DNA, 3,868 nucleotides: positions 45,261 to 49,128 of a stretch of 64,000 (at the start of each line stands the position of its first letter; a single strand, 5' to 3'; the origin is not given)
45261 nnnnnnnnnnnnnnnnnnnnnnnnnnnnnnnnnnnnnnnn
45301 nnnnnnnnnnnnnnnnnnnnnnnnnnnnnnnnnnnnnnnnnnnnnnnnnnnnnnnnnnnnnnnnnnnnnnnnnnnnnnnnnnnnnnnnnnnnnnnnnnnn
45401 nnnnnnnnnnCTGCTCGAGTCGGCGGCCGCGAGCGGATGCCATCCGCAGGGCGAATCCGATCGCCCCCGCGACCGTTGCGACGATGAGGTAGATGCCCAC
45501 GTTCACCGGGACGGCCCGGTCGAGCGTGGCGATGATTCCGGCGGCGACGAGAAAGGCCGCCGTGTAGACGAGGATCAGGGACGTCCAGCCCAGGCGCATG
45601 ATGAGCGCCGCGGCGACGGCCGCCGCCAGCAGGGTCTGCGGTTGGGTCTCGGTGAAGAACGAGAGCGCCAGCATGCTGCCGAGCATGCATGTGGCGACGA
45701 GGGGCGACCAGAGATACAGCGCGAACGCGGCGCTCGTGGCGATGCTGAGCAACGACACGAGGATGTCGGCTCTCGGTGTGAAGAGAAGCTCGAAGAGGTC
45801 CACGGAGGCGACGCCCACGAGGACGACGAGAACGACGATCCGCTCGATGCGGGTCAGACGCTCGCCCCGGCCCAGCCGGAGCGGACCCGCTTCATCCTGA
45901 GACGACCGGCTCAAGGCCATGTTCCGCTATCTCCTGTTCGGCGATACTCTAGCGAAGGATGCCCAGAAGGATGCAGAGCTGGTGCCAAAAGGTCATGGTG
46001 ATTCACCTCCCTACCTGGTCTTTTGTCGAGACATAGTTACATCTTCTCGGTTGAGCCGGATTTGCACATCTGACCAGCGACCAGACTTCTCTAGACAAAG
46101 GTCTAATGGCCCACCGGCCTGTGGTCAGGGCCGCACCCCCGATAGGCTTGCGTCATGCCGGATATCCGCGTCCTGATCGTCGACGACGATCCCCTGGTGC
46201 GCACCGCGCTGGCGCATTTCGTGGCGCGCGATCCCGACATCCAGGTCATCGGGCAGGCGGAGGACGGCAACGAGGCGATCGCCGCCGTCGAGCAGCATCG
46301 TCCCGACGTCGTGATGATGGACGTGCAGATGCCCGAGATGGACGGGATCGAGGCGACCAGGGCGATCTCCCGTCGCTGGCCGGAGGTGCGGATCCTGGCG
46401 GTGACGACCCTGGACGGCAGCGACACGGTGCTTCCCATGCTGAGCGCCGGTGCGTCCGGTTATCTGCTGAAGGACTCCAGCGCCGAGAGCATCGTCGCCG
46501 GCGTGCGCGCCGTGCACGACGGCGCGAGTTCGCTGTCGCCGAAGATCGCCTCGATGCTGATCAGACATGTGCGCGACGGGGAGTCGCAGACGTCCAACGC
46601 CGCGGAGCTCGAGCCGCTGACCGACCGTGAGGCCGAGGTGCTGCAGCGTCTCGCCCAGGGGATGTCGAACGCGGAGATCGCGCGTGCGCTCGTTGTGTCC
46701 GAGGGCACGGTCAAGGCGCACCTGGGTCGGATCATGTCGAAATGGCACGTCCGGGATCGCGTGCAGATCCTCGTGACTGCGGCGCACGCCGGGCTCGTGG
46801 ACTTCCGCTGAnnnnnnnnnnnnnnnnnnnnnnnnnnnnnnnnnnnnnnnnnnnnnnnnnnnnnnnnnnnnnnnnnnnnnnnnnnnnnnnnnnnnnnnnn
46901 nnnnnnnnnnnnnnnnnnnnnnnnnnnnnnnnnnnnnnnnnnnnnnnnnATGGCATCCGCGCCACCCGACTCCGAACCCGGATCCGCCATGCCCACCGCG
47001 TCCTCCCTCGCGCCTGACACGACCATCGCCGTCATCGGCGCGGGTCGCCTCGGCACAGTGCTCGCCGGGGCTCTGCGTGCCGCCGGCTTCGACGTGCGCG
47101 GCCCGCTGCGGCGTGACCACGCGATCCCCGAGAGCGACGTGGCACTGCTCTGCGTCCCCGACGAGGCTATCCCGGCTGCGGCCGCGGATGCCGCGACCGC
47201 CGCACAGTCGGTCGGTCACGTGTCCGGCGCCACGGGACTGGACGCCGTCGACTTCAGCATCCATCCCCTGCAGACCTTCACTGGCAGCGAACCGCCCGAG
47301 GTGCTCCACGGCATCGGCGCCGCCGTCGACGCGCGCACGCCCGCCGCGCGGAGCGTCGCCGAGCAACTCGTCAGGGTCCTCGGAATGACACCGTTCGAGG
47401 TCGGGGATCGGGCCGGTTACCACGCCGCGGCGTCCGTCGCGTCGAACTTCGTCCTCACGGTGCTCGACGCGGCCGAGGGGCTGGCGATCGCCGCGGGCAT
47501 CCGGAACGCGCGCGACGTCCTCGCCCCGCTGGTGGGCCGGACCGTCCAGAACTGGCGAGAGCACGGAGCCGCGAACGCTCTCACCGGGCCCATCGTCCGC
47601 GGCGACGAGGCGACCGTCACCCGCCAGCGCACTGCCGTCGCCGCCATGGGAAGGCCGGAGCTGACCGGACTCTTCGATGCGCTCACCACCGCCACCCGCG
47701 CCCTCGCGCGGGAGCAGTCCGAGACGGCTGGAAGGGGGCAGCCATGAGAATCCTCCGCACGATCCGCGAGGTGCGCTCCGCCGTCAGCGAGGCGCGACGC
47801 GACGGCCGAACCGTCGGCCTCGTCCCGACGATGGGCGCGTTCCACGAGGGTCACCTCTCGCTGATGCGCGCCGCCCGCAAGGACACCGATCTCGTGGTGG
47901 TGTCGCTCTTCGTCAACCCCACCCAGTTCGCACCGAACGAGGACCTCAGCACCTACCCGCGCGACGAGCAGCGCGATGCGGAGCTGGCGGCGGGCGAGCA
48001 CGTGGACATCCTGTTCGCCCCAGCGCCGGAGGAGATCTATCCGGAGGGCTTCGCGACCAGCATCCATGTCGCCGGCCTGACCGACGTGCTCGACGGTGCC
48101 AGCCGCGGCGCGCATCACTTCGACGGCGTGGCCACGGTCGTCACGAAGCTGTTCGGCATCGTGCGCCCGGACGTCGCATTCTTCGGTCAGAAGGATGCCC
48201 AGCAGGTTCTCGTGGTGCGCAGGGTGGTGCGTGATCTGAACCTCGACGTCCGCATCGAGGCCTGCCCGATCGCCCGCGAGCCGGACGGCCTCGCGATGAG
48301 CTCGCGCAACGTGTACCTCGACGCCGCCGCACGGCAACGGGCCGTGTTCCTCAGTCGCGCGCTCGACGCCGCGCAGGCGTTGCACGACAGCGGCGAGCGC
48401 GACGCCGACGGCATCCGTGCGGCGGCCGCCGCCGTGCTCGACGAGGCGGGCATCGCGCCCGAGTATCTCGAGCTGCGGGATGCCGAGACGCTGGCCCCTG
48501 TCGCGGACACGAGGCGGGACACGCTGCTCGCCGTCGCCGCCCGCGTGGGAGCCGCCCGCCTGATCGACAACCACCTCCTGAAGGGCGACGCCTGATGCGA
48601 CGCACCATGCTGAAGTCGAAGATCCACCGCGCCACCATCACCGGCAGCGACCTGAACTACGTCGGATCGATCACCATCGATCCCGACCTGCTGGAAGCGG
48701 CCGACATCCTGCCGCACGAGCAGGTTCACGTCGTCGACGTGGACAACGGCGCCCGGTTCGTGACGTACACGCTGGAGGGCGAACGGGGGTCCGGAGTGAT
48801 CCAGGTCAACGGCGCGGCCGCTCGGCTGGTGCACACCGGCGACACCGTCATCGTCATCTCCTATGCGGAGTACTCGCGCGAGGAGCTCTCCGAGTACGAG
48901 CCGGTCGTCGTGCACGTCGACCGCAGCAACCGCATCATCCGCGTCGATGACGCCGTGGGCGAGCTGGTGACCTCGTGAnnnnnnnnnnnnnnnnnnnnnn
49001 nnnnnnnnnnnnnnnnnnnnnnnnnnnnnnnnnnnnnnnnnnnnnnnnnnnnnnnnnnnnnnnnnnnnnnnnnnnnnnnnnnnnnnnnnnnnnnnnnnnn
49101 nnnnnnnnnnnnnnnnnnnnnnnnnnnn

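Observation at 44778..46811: Unannotated 15-aa hydrophobic peptide encoded just ahead of an intramembrane-sensing histidine kinase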

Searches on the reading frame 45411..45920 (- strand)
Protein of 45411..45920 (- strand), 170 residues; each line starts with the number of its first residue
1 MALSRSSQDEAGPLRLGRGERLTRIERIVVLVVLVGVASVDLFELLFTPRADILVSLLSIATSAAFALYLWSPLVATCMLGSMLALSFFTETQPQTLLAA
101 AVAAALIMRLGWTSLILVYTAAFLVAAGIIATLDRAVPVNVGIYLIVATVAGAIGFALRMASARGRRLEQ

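Call 23: find_related_loci(query=A1, collection=metagenome_contigs, flank=1200)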
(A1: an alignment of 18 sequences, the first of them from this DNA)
Query A1 (170 aa) in metagenome_contigs; peptide patterns used: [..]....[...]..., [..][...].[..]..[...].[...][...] (x = any residue, [..] = any of these).
85 stretches matched a pattern; 17 encode a relative of the query (tblastn E <= 1e-3); 16 distinct loci.
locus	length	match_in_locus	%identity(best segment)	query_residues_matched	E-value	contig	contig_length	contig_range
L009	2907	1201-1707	62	1-169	3e-62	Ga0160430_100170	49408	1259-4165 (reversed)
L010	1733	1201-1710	62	1-170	2e-59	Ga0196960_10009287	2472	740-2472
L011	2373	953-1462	59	1-170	5e-59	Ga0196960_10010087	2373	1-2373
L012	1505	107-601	59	1-165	4e-59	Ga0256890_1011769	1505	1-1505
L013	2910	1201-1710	56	1-170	3e-53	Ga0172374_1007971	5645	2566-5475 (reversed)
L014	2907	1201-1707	54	1-169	8e-51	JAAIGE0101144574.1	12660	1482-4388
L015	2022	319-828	58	1-170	2e-50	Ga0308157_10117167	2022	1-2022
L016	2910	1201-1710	56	1-170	6e-50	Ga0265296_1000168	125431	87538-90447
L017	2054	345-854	54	1-170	5e-50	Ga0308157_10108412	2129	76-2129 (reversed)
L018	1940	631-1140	49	1-170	2e-49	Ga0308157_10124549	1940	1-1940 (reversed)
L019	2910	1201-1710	52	1-170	1e-47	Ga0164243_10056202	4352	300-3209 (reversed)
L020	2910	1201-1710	52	1-170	8e-47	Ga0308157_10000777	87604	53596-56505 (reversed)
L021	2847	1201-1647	60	22-170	7e-45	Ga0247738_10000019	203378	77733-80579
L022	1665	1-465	55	16-170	2e-44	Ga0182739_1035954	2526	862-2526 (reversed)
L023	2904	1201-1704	56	1-168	2e-54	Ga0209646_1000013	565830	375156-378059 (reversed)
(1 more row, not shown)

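Call 57: search_protein_representatives(protein=window:45411-45920:-)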
Query: 170 residues. Proteins with E-value up to 0.001 (for the whole library): 32; up to 1e-10: 18; up to 1e-30: 3. The best 32 are listed.
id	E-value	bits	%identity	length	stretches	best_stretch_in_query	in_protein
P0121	3.7e-51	189.4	65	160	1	1-159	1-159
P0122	1.0e-39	152.3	52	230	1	1-170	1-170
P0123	4.4e-36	140.5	55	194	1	1-152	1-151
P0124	4.8e-28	114.5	46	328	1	7-169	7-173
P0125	2.7e-25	105.6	53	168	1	52-164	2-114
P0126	8.5e-22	94.2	48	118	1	5-116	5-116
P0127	6.6e-20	88.1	42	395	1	17-169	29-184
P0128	1.3e-19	87.1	51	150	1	59-169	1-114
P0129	3.3e-19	85.8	47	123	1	39-159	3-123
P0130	2.5e-17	79.7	39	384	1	15-170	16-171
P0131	3.7e-16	75.9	42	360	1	47-169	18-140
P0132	6.6e-16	75.1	38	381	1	21-169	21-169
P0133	2.2e-15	73.4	35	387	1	14-168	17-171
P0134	1.5e-14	70.7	37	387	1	15-170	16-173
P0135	4.7e-14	69.1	38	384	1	21-168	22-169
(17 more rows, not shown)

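Call 58: find_homologous_proteins(query=P0130, max_evalue=1e-10)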
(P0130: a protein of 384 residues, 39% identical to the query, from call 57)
Query P0130 (384 aa): 79 proteins with E <= 1e-10 among 8000 candidates.
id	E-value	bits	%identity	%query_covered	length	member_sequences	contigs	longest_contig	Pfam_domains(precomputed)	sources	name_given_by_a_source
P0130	9.8e-232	786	100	100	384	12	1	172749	PF07730.20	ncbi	-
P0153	5.0e-210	715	92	100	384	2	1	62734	PF07730.20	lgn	-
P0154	3.0e-208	709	91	100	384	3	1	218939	PF07730.20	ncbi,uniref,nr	ncbi:sensor histidine kinase [Microbacterium sp. VKM Ac-2923]|uniref:sensor histidine kinase n=1 Tax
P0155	3.6e-195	666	85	100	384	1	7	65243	PF07730.20,PF02518.32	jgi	jgi:signal transduction histidine kinase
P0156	4.8e-113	396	57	95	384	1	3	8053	PF07730.20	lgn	-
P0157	4.4e-80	288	44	100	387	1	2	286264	PF07730.20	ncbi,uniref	ncbi:sensor histidine kinase [Microbacterium sp. NPDC057650]|uniref:sensor histidine kinase n=1 Tax=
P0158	1.3e-79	286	45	99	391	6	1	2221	PF07730.20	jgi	-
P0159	2.6e-79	285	45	99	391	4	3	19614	PF07730.20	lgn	-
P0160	3.7e-79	284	46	93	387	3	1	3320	PF07730.20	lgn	-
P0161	5.5e-79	284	43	96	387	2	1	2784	PF07730.20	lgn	-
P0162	1.6e-78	282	44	99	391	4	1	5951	PF07730.20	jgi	jgi:signal transduction histidine kinase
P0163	2.2e-78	282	45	96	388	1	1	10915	PF07730.20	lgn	-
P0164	1.8e-77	279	47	94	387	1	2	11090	PF07730.20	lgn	-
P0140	2.5e-77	278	46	98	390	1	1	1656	PF07730.20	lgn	-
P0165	3.2e-76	275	47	92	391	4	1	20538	PF07730.20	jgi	-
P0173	4.2e-58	215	41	95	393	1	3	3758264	PF07730.20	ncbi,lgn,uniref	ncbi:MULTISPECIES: sensor histidine kinase [unclassified Microbacterium]|uniref:sensor histidine kin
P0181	3.2e-53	199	40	94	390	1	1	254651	PF07730.20,PF02518.32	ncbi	ncbi:MAG: sensor histidine kinase [Actinomycetota bacterium]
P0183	2.5e-52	196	43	85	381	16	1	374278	PF07730.20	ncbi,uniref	ncbi:sensor histidine kinase [Microbacterium maritypicum]|uniref:sensor histidine kinase n=1 Tax=Mic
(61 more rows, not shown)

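Call 59: find_encoding_contigs(protein=P0130, flank=2500, max_places=1)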
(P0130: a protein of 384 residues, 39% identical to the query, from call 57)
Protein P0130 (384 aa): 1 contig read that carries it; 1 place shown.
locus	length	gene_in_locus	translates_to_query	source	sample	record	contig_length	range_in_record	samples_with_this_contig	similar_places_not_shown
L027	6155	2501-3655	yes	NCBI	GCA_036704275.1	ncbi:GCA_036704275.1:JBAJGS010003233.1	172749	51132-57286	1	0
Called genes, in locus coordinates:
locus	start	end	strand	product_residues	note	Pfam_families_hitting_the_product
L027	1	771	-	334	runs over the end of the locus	PF00251:Glyco_hydro_32N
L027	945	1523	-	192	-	-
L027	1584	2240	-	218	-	PF00072:Response_reg, PF14493:HTH_40 (faint), PF00196:GerE, PF08281:Sigma70_r4_2 (weak)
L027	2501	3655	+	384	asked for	PF07730:HisKA_3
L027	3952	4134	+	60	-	PF14867:Lantibiotic_a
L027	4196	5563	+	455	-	PF00005:ABC_tran, PF02463:SMC_N (faint)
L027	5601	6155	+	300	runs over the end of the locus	PF00005:ABC_tran, PF13304:AAA_21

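Call 60: find_encoding_contigs(protein=P0173, flank=2500, max_places=1)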
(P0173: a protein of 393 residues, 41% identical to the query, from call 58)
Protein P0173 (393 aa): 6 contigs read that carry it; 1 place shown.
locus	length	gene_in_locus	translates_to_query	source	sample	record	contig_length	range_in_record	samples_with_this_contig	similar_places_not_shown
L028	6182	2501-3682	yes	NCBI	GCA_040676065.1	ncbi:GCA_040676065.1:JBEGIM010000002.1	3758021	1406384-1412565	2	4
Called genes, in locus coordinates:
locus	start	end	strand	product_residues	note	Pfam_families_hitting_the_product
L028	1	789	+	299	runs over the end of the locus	PF00005:ABC_tran, PF13304:AAA_21 (weak)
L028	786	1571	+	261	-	-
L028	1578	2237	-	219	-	PF00072:Response_reg, PF00196:GerE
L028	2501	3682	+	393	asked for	PF07730:HisKA_3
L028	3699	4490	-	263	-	PF01223:Endonuclease_NS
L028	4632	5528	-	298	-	PF00106:adh_short, PF08659:KR, PF23441:SDR, PF13561:adh_short_C2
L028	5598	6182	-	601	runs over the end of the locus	PF19291:TREH_N, PF00723:Glyco_hydro_15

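Call 61: find_encoding_contigs(protein=P0183, flank=2500, max_places=1)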
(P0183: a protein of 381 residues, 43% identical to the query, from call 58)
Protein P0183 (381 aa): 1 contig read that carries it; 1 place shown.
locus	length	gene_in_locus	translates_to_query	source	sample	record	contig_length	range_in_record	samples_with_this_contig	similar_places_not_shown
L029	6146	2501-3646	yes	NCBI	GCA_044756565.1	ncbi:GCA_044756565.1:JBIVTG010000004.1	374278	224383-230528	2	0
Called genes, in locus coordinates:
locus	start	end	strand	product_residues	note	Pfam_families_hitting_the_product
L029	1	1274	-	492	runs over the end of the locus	PF03703:bPH_2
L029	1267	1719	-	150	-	PF03703:bPH_2 (weak)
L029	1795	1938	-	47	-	PF11758:Bacteriocin_IIi (weak)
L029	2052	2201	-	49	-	PF11758:Bacteriocin_IIi (weak)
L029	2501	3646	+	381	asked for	PF07730:HisKA_3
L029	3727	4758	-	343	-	PF00356:LacI, PF00532:Peripla_BP_1, PF13407:Peripla_BP_4, PF13377:Peripla_BP_3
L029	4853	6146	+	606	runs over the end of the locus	PF01301:Glyco_hydro_35, PF21317:BetaGal_ABD_1, PF21467:BetaGal_gal-bd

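Call 62: find_encoding_contigs(protein=P0157, flank=2500, max_places=1)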
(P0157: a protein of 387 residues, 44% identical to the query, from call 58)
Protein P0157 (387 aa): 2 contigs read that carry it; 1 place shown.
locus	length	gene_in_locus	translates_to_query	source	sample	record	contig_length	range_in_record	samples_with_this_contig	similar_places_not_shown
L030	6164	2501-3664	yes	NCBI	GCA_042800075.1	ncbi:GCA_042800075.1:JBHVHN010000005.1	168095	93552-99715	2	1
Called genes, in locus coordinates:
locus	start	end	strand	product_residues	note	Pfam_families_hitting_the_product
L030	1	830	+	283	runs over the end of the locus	PF01842:ACT, PF00551:Formyl_trans_N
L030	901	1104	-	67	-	-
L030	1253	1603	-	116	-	-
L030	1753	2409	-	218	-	PF00072:Response_reg, PF00196:GerE, PF08281:Sigma70_r4_2 (weak)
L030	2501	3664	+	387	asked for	PF07730:HisKA_3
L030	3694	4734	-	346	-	PF03060:NMO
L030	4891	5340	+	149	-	-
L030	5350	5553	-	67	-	-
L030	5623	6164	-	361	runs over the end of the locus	PF08240:ADH_N, PF16912:Glu_dehyd_C (faint), PF00107:ADH_zinc_N (weak)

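Call 68: find_encoding_contigs(protein=P0156, flank=2500, max_places=1)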
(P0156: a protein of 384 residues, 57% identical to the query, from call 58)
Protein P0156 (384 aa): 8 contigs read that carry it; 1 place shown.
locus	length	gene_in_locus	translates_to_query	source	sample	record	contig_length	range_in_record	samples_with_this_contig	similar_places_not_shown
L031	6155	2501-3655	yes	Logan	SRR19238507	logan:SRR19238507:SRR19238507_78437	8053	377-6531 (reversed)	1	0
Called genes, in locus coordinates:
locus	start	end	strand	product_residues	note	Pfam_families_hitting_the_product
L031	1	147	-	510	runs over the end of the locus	PF00171:Aldedh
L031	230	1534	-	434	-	PF00202:Aminotran_3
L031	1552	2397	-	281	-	PF00072:Response_reg, PF00196:GerE, PF08281:Sigma70_r4_2 (faint)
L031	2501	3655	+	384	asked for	PF07730:HisKA_3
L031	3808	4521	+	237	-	-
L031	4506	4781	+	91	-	-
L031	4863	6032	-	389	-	PF09084:NMT1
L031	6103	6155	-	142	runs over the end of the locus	?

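Call 69: find_encoding_contigs(protein=P0181, flank=2500, max_places=1)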
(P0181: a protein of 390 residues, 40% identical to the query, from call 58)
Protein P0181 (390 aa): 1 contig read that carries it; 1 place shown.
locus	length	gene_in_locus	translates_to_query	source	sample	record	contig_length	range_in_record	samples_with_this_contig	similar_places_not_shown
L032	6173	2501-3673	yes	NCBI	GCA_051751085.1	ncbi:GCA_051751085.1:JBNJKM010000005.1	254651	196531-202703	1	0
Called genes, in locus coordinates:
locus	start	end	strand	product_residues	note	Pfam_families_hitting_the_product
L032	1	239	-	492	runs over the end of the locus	PF03703:bPH_2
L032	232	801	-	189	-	PF03703:bPH_2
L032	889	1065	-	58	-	-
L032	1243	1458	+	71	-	-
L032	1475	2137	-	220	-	PF00072:Response_reg, PF08281:Sigma70_r4_2 (weak), PF00196:GerE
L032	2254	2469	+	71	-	-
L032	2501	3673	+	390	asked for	PF07730:HisKA_3, PF02518:HATPase_c (weak)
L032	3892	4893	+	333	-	PF00437:T2SSE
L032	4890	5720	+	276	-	PF00482:T2SSF (weak)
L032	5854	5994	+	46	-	-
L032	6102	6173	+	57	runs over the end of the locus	PF14029:DUF4244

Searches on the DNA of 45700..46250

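Call 44: search_rna_families(source=window, start=45700, end=46250, threshold=evalue, max_evalue=10)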
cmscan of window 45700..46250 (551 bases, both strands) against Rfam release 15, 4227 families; matches with E-value up to 10: 1.
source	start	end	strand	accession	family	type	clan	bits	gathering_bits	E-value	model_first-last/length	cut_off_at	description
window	45819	45871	-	RF01059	mir-598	Gene; miRNA;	-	13.8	69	8.9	1-80/80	no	mir-598 microRNA precursor family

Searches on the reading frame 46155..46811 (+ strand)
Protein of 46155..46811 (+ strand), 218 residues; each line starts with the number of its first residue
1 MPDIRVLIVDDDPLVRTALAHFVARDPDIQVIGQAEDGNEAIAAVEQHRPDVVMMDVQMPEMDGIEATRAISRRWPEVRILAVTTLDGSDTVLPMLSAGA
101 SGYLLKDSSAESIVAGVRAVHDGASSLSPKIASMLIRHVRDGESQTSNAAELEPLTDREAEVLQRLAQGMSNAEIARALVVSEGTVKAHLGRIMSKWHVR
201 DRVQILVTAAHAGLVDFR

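Call 7: search_protein_families(library=pfam, proteins=[window:46155-46811:+])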
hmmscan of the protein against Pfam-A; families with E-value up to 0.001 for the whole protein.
window:46155-46811:+ (218 aa): 5 families
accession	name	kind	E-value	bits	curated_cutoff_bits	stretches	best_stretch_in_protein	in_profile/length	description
PF00072.30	Response_reg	-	6.8e-29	100.7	30.2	1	6-116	1-109/111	Response regulator receiver domain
PF00196.25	GerE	-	2e-19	69.4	23.5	1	154-208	2-56/57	Bacterial regulatory proteins, luxR family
PF08281.18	Sigma70_r4_2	-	5.9e-07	29.5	25.7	1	155-195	11-52/54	Sigma-70, region 4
PF04545.22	Sigma70_r4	-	8.4e-05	22.4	24.1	1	153-196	3-47/50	Sigma-70, region 4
PF13384.12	HTH_23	-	0.00016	21.8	24.6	1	157-187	5-35/50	Homeodomain-like domain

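Call 51: search_protein_families(library=ncbifam, proteins=[window:46155-46811:+], max_evalue=0.01)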
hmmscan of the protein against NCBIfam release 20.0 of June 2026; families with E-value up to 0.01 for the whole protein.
window:46155-46811:+ (218 aa): 126 families (the best 25 are shown)
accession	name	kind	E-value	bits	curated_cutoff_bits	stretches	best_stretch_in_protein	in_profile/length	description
NF007935.0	PRK10651.1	equivalog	1.2e-48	165.2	250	1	5-208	8-209/216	two-component system response regulator NarL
NF047785.1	respo_reg_MadR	equivalog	2.9e-47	160.7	300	1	4-215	1-209/209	MadR family response regulator transcription factor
NF007708.0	PRK10403.1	equivalog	3e-42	144.5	343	1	4-205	7-204/215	nitrate/nitrite response regulator protein NarP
NF052445.1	RespRegMctR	equivalog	3.3e-41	141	300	1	4-203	2-193/205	two-component system response regulator MctR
NF011896.0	PRK15369.1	equivalog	1.2e-37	129.6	242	1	3-213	3-208/211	two component system response regulator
NF007018.1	PRK09483.1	equivalog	6.2e-35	120.8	280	1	4-216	2-210/217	UvrY/SirA/GacA family response regulator transcription factor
NF001965.0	PRK00742.1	subfamily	2.2e-29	102.8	293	1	3-150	3-146/357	chemotaxis-specific protein-glutamate methyltransferase CheB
NF007685.0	PRK10360.1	equivalog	5.6e-26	91.6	258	1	4-205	2-188/196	response regulator transcription factor UhpA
NF009206.0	PRK12555.1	subfamily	2e-25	89.5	342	1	4-107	1-105/340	chemotaxis-specific protein-glutamate methyltransferase CheB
NF007403.0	PRK09935.1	equivalog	1.5e-24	86.8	271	1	4-209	4-204/210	fimbria biosynthesis transcriptional regulator FimZ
NF007419.0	PRK09958.1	equivalog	3e-24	85.7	251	1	6-207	3-196/204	acid-sensing system DNA-binding response regulator EvgA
NF041830.1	RR_TF_ErdR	exception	1e-22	81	390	1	5-205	3-201/213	response regulator transcription factor ErdR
NF041367.1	CheY_Halo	equivalog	1e-22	80.6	200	1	6-118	1-111/114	chemotaxis protein CheY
NF007505.1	PRK10100.1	equivalog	5.8e-22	78.4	250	1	51-209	43-199/204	biofilm master transcriptional regulator CsgD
TIGR02875.1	spore_0_A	equivalog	2.5e-19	69.5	200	1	3-129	2-127/262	sporulation transcription factor Spo0A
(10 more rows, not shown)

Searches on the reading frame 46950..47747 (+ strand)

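Call 7: search_protein_families(library=pfam, proteins=[window:46950-47747:+])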
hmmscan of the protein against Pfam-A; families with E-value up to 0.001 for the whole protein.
window:46950-47747:+ (265 aa): 1 family
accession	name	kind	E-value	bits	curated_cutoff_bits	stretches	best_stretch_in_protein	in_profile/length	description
PF10728.14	DUF2520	-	7.7e-28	97.2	25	1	125-248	4-124/125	Domain of unknown function (DUF2520)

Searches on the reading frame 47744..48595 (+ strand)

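Call 7: search_protein_families(library=pfam, proteins=[window:47744-48595:+])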
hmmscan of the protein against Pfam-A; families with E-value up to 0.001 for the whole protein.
window:47744-48595:+ (283 aa): 1 family
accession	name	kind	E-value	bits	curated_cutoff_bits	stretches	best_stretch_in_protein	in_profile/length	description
PF02569.21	Pantoate_ligase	-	5.8e-103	344.1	20.7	1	3-277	2-267/268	Pantoate-beta-alanine ligase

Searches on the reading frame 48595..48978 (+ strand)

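Call 67: search_protein_families(library=pfam, proteins=[window:48595-48978:+], max_evalue=0.001)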
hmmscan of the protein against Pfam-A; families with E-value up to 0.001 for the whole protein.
window:48595-48978:+ (127 aa): 1 family
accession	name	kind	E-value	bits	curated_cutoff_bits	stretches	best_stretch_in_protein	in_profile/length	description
PF02261.22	Asp_decarbox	-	7.2e-51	171.4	25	1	1-114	1-114/115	Aspartate decarboxylase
